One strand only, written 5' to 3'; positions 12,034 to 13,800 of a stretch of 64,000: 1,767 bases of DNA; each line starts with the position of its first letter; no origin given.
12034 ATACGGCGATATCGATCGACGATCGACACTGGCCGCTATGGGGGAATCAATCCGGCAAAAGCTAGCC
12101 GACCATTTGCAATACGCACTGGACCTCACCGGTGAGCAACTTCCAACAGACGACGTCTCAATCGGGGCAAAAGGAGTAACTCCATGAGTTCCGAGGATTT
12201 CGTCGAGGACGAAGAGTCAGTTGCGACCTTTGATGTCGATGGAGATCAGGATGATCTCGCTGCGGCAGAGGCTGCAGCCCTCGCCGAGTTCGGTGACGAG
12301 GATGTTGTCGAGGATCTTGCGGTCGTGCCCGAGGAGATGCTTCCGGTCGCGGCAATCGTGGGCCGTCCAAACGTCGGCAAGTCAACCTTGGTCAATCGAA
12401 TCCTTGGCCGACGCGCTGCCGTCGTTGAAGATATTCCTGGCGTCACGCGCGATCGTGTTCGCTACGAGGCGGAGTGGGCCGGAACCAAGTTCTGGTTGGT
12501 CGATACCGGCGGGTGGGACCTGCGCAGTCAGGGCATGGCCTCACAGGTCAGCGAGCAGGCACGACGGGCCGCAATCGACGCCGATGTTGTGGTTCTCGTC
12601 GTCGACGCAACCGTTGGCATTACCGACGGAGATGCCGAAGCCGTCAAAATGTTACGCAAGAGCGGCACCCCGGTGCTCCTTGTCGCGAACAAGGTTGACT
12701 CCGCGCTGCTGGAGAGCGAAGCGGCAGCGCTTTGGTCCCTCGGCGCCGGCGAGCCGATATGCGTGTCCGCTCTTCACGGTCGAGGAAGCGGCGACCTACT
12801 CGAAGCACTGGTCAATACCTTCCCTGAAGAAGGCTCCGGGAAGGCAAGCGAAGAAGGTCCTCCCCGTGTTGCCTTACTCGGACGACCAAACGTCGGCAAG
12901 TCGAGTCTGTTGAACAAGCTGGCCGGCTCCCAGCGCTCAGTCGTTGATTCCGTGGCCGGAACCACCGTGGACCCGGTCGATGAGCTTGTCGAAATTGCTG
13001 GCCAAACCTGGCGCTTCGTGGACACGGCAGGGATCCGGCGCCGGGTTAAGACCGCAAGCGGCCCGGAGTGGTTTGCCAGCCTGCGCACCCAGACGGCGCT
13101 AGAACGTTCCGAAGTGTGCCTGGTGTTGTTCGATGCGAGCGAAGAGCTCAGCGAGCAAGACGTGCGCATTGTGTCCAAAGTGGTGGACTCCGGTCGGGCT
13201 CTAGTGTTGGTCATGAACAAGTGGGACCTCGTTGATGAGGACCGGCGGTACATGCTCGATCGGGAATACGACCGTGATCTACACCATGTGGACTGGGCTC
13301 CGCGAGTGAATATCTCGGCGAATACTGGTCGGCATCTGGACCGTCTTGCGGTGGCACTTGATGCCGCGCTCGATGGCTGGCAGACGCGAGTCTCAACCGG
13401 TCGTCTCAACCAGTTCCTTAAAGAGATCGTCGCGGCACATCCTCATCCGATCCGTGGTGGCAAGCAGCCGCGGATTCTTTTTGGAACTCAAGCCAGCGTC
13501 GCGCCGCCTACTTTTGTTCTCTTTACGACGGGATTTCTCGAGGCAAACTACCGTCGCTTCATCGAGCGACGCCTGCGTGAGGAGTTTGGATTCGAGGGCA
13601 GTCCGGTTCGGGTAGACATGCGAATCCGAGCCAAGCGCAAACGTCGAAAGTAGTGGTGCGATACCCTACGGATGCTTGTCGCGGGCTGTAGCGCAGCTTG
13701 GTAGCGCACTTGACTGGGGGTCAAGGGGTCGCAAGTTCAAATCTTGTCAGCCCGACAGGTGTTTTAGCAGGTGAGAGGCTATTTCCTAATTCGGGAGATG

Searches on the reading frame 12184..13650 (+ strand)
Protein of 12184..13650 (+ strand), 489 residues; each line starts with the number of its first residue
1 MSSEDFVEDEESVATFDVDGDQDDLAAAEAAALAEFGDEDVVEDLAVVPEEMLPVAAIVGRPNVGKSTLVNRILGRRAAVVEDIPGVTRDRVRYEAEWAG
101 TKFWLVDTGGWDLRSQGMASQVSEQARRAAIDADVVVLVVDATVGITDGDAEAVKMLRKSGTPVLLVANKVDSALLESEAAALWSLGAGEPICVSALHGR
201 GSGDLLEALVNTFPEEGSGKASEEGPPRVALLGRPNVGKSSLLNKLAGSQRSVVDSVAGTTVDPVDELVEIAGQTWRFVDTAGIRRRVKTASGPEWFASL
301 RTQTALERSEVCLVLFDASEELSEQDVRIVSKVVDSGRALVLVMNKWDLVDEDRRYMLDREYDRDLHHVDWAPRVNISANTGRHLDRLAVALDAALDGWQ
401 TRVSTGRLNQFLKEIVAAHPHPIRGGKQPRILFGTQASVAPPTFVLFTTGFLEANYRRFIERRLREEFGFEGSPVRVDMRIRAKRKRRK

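Call 56: search_protein_families(library=ncbifam, proteins=[window:12184-13650:+], max_evalue=0.00001)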
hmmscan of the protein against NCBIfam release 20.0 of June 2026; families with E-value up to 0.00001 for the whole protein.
window:12184-13650:+ (489 aa): 29 families (the best 25 are shown)
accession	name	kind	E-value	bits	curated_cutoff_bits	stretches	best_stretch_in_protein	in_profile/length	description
NF002828.0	PRK03003.1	equivalog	2.8e-229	761.6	631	1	35-488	23-475/477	ribosome biogenesis GTPase Der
NF007071.0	PRK09518.1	equivalog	5e-217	722.8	953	1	14-488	235-706/706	bifunctional cytidylate kinase/GTPase Der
TIGR03594.1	GTPase_EngA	equivalog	5.4e-152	506.8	306.7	1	55-480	2-432/432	ribosome biogenesis GTPase Der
NF000908.1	PRK00089.1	equivalog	1.8e-50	171.8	237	2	56-216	6-170/291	GTPase Era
TIGR00450.1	mnmE_trmE_thdF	equivalog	7.5e-47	160.4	252.6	2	221-353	204-332/446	tRNA uridine-5-carboxymethylaminomethyl(34) synthesis GTPase MnmE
NF003661.0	PRK05291.1-3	equivalog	8.9e-46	157.1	380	2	228-396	218-370/448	tRNA uridine-5-carboxymethylaminomethyl(34) synthesis GTPase MnmE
TIGR03918.1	GTP_HydF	equivalog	1.9e-45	155.4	325.55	2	56-216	10-170/392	[FeFe] hydrogenase H-cluster maturation GTPase HydF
TIGR00231.1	small_GTP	domain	3.4e-45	153.8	42.5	2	57-200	7-153/164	GTP-binding protein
TIGR00436.1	era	equivalog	1.7e-37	129.3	116.25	2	56-174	3-120/270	GTPase Era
TIGR03596.1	GTPase_YlqF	equivalog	1.1e-27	97.1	208.2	2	125-284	14-173/276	ribosome biogenesis GTPase YlqF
TIGR03598.1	GTPase_YsxC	equivalog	2.2e-26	92.7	124.45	2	44-173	9-141/186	ribosome biogenesis GTP-binding protein YihA/YsxC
TIGR00437.1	feoB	equivalog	4.7e-24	85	315.65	2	233-394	1-152/594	ferrous iron transport protein B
TIGR03156.1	GTP_HflX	equivalog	3.7e-22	78.7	216.75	2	222-394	185-349/351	GTPase HflX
NF008280.0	PRK11058.1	equivalog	7.5e-14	51.3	441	1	226-398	197-363/426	ribosome rescue GTPase HflX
TIGR00487.1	IF-2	equivalog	1.1e-13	50.9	424.4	1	33-174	67-200/587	translation initiation factor IF-2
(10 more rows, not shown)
